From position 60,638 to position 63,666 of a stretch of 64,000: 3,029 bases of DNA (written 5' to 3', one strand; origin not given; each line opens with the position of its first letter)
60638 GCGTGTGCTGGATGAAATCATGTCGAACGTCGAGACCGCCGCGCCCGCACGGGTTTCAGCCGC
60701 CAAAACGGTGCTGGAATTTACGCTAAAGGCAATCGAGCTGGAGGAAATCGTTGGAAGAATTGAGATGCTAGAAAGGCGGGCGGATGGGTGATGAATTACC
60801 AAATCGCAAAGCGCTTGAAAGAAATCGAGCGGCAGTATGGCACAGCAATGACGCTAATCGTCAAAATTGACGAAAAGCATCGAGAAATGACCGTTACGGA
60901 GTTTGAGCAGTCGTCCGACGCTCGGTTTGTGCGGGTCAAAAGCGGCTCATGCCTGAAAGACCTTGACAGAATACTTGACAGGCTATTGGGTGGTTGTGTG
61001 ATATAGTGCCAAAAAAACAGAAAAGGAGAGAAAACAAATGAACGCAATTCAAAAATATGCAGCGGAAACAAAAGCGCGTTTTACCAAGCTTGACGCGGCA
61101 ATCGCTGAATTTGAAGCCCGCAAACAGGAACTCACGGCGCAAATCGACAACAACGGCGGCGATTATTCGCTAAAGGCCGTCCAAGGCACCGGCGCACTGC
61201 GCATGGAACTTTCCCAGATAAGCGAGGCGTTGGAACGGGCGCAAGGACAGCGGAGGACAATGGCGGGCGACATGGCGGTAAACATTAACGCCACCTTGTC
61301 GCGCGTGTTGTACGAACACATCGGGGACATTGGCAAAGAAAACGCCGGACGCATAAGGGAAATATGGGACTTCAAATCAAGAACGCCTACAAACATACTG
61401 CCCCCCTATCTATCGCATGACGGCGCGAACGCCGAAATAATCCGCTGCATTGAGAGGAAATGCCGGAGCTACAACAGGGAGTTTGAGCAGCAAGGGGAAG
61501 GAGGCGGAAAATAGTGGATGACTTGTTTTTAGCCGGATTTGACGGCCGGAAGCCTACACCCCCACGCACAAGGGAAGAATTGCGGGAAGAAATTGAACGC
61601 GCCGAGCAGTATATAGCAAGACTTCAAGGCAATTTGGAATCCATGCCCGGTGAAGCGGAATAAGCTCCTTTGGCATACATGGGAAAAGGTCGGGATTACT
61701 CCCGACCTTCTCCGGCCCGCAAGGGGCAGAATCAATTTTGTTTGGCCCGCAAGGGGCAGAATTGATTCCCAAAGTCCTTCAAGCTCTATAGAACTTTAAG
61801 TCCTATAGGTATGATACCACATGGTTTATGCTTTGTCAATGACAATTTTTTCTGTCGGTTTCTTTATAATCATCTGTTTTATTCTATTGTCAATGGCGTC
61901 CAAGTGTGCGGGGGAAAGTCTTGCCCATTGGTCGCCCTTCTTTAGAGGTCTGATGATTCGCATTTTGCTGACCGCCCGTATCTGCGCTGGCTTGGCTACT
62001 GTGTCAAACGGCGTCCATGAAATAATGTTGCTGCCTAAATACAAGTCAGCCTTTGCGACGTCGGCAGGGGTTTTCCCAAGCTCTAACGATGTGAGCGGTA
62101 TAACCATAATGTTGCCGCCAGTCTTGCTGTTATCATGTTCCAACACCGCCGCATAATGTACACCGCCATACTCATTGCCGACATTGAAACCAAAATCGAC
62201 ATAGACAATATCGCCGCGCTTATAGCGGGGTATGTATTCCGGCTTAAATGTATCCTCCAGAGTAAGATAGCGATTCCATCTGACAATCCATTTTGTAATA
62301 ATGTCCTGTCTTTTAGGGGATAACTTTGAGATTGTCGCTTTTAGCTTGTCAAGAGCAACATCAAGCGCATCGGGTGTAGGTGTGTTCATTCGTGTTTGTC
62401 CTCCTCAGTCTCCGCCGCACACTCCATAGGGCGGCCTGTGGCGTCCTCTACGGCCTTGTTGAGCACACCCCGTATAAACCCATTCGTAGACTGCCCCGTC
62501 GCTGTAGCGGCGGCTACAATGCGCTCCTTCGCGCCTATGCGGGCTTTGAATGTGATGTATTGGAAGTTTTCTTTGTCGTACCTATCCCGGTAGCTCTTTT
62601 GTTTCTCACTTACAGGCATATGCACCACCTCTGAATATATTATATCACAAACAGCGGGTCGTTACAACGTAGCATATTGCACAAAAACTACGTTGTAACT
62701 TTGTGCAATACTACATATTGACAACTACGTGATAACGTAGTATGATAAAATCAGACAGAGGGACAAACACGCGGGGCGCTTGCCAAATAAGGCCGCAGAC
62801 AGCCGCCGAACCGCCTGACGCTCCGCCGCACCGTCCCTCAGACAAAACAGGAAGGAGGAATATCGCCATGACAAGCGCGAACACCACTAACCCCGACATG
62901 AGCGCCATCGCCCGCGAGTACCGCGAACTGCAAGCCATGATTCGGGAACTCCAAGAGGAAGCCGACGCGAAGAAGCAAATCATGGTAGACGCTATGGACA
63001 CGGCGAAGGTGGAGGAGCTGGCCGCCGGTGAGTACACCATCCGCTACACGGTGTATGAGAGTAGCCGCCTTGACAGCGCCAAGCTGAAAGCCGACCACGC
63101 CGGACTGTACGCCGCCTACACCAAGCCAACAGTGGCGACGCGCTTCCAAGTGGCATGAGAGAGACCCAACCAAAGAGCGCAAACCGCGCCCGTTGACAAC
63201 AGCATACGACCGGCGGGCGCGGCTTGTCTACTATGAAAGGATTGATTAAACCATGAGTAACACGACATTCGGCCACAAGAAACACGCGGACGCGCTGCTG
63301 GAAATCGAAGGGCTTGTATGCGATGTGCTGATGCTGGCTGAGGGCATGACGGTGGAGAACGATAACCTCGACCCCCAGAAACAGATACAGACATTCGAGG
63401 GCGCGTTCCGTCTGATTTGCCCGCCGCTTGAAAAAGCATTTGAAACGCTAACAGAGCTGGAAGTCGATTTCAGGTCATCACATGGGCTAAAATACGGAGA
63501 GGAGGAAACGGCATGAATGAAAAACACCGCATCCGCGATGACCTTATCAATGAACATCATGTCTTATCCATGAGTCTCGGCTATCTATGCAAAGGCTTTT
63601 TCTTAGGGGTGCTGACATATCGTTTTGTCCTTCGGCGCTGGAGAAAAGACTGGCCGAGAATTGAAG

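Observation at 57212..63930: Complete 6.7-kb integrase-bounded element in tRNA-Leu(GAG) with a lysogeny-type switch but no virion, lysis or obvious replicase genes: candidate minimalist phage satellite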

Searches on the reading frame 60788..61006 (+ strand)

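Call 7: search_protein_families(library=pfam, max_evalue=0.1, proteins=[window:60788-61006:+])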
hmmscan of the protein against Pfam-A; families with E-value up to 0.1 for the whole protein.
window:60788-61006:+ (72 aa): 2 families
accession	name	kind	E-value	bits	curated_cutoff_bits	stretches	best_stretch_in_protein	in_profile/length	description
PF23729.2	Spectrin_Dys-1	-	0.00054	20.3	27.6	1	30-65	45-80/90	Dystrophin-1-like, spectrin repeat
PF01267.22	F-actin_cap_A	-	0.045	13.7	24.2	1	5-55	29-79/263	F-actin capping protein alpha subunit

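Call 9: search_protein_families(library=phrogs, max_evalue=0.01, proteins=[window:60788-61006:+])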
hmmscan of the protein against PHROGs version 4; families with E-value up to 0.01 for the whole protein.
window:60788-61006:+ (72 aa): 0 families

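Call 76: search_protein_families(library=padloc, max_evalue=0.01, proteins=[window:60788-61006:+])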
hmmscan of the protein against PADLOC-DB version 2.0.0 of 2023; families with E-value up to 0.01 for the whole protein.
window:60788-61006:+ (72 aa): 1 family
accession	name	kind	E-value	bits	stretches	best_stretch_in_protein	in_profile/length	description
PDLC04868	PDC-S05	-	0.0048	14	1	3-62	238-296/335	-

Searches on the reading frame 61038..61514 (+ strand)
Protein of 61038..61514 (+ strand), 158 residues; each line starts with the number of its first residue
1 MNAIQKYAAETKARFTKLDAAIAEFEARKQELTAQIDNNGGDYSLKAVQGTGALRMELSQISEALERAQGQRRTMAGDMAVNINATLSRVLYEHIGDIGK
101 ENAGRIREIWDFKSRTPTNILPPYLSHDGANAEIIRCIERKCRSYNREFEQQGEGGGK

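Call 7: search_protein_families(library=pfam, max_evalue=0.1, proteins=[window:61038-61514:+])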
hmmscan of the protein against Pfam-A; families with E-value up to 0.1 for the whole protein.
window:61038-61514:+ (158 aa): 2 families
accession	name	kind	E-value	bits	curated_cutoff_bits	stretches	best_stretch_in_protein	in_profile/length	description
PF16326.10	ABC_tran_CTD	-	0.0012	19.5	32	1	12-67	7-59/69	ABC transporter C-terminal domain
PF22652.1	DUF7006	-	0.038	14.6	27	0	124-149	64-94/112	Family of unknown function (DUF7006)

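Call 9: search_protein_families(library=phrogs, max_evalue=0.01, proteins=[window:61038-61514:+])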
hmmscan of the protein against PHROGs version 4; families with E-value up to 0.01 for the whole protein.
window:61038-61514:+ (158 aa): 0 families

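Call 35: find_homologous_proteins(query=window:61038-61514:+, max_evalue=0.001)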
Query window:61038-61514:+: 22 candidates shared short words with the query, none scored E <= 0.001.

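Call 76: search_protein_families(library=padloc, max_evalue=0.01, proteins=[window:61038-61514:+])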
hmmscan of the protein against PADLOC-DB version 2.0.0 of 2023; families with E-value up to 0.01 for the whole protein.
window:61038-61514:+ (158 aa): 0 families

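Call 77: search_protein_families(library=ncbifam, max_evalue=0.01, proteins=[window:61038-61514:+])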
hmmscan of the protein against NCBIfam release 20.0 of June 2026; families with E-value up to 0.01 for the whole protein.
window:61038-61514:+ (158 aa): 0 families

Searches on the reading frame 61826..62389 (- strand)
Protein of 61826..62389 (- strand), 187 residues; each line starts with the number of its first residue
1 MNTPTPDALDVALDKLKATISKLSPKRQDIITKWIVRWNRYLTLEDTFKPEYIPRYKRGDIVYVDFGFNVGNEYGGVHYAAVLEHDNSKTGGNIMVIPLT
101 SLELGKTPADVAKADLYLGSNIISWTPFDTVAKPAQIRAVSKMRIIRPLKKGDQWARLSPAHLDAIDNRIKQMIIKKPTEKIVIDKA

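Call 7: search_protein_families(library=pfam, max_evalue=0.1, proteins=[window:61826-62389:-])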
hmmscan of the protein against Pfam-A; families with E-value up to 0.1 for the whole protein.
window:61826-62389:- (187 aa): 1 family
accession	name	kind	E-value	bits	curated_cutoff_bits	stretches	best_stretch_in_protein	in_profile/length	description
PF02452.23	PemK_toxin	-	1.3e-12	48.3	23.1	1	57-173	1-108/109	PemK-like, MazF-like toxin of type II toxin-antitoxin system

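Call 9: search_protein_families(library=phrogs, max_evalue=0.01, proteins=[window:61826-62389:-])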
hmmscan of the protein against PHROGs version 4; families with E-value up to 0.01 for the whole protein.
window:61826-62389:- (187 aa): 3 families
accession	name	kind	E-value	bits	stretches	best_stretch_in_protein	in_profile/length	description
phrog_1412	-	moron, auxiliary metabolic gene and host takeover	4.2e-31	109.4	2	15-106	14-109/237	antitoxin mazE-like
phrog_1936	-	moron, auxiliary metabolic gene and host takeover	1.4e-08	35.8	1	55-181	8-126/188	MazF-like growth inhibitor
phrog_13411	-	moron, auxiliary metabolic gene and host takeover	1.9e-05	26.2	1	56-107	3-53/144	MazF-like growth inhibitor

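Call 76: search_protein_families(library=padloc, max_evalue=0.01, proteins=[window:61826-62389:-])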
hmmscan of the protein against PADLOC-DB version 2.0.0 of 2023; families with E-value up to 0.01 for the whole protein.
window:61826-62389:- (187 aa): 0 families

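Call 77: search_protein_families(library=ncbifam, max_evalue=0.01, proteins=[window:61826-62389:-])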
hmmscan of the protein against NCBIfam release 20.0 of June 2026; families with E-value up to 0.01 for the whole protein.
window:61826-62389:- (187 aa): 1 family
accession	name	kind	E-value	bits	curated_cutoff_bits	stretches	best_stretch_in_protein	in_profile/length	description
NF007386.0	PRK09907.1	equivalog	0.0007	19.6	120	1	51-105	4-57/111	endoribonuclease MazF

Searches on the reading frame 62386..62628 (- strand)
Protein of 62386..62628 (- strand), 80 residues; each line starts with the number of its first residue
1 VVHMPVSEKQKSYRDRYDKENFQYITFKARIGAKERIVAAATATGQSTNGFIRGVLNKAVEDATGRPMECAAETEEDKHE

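Call 8: search_protein_families(library=pfam, max_evalue=0.1, proteins=[window:62386-62628:-])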
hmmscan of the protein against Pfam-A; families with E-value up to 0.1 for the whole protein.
window:62386-62628:- (80 aa): 0 families

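Call 9: search_protein_families(library=phrogs, max_evalue=0.01, proteins=[window:62386-62628:-])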
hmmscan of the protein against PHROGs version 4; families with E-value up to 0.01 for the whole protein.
window:62386-62628:- (80 aa): 1 family
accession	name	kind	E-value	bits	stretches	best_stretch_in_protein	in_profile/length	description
phrog_13890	-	unknown function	6.3e-06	27.1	1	7-70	2-65/73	-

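Call 76: search_protein_families(library=padloc, max_evalue=0.01, proteins=[window:62386-62628:-])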
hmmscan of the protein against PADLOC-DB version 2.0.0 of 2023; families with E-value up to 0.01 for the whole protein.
window:62386-62628:- (80 aa): 0 families

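Call 77: search_protein_families(library=ncbifam, max_evalue=0.01, proteins=[window:62386-62628:-])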
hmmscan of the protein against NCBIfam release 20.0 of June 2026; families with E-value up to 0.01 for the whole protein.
window:62386-62628:- (80 aa): 0 families

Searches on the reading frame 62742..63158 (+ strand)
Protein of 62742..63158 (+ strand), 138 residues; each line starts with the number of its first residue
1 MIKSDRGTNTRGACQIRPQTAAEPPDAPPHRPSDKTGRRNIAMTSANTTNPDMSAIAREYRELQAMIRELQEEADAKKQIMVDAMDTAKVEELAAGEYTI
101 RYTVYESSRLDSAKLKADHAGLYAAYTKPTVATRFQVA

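Call 8: search_protein_families(library=pfam, max_evalue=0.1, proteins=[window:62742-63158:+])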
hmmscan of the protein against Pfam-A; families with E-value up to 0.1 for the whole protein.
window:62742-63158:+ (138 aa): 4 families
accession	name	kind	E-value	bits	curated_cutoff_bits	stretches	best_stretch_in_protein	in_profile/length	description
PF16886.11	ATP-synt_ab_Xtn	-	0.017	15.3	25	1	69-108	30-70/88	ATPsynthase alpha/beta subunit barrel-sandwich domain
PF16403.11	Bact_surface_Ig-like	-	0.018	15.5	27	1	73-109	28-60/71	Bacterial surface protein, Ig-like domain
PF08954.16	Trimer_CC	-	0.021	14.9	27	1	38-75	6-43/52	Trimerisation motif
PF11871.13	DUF3391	-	0.075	14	27.8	0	21-84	69-135/136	Domain of unknown function (DUF3391)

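Call 10: search_protein_families(library=phrogs, max_evalue=0.01, proteins=[window:62742-63158:+])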
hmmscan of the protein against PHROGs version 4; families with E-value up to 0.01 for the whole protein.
window:62742-63158:+ (138 aa): 5 families
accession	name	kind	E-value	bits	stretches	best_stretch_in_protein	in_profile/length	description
phrog_6244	-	unknown function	2.3e-12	48.3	1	47-135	11-103/107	-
phrog_434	-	DNA, RNA and nucleotide metabolism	1.5e-11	45.2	1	44-137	265-361/372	RecE-like recombination exonuclease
phrog_1956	-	unknown function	1.8e-06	29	1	60-137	14-90/93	-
phrog_253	-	DNA, RNA and nucleotide metabolism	0.0017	19.3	1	50-116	58-126/169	Mu Gam-like end protection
phrog_9618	-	unknown function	0.0036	18.4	1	58-132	29-105/118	-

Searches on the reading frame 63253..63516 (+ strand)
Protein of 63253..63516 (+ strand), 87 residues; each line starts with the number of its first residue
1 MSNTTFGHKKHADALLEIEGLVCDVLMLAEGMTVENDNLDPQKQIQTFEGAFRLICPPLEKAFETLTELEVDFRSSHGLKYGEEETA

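Call 8: search_protein_families(library=pfam, max_evalue=0.1, proteins=[window:63253-63516:+])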
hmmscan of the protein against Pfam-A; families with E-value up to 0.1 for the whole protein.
window:63253-63516:+ (87 aa): 0 families

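Call 10: search_protein_families(library=phrogs, max_evalue=0.01, proteins=[window:63253-63516:+])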
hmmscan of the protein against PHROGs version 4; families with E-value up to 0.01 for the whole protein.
window:63253-63516:+ (87 aa): 0 families

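Call 76: search_protein_families(library=padloc, max_evalue=0.01, proteins=[window:63253-63516:+])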
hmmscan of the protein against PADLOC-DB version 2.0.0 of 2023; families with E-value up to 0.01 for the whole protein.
window:63253-63516:+ (87 aa): 0 families
